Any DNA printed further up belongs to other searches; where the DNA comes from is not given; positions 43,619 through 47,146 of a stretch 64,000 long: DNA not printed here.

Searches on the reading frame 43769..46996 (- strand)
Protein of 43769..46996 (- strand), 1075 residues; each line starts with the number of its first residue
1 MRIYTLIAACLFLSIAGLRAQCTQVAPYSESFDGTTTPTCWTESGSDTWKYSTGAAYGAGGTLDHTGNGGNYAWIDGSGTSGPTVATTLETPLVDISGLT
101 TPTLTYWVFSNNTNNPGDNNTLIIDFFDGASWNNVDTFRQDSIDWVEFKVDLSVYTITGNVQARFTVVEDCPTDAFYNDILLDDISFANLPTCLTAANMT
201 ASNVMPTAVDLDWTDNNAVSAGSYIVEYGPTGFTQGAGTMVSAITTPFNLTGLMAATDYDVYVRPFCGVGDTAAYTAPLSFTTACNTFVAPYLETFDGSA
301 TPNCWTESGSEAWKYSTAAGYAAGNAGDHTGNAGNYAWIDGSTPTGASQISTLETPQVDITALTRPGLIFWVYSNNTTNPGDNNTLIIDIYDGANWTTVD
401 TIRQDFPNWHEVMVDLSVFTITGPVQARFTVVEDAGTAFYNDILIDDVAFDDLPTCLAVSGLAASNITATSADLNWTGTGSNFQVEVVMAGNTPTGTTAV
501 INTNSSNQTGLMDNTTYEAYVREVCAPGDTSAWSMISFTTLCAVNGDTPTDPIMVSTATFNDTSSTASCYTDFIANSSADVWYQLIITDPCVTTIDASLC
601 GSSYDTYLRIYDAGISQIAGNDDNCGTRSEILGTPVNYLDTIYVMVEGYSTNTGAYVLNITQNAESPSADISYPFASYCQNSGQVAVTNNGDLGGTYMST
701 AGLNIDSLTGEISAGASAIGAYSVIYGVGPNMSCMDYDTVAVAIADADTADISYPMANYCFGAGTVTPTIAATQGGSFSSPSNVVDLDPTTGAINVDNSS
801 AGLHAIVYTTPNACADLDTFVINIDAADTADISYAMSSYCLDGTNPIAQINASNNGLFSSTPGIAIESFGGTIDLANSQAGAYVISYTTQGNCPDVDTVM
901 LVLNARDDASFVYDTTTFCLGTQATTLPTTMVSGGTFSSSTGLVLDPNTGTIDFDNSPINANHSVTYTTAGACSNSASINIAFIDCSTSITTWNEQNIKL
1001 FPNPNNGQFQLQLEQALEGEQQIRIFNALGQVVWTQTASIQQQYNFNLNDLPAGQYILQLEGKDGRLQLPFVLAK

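Call 31: search_protein_families(library=pfam, proteins=[window:43769-46996:-], max_evalue=0.01)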
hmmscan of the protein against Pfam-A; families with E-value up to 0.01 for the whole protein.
window:43769-46996:- (1075 aa): 4 families
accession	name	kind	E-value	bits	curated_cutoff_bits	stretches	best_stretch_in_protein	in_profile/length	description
PF00041.27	fn3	-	1.4e-13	51.3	25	2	198-281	5-83/84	Fibronectin type III domain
PF18962.6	Por_Secre_tail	-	3.7e-13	50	27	1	1000-1064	1-66/75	Secretion system C-terminal sorting domain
PF00629.30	MAM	-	3.1e-12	47.1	26.4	2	305-450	11-152/158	MAM domain, meprin/A5/mu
PF11589.14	DUF3244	-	0.00033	21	25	1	1020-1068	41-91/96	Domain of unknown function (DUF3244)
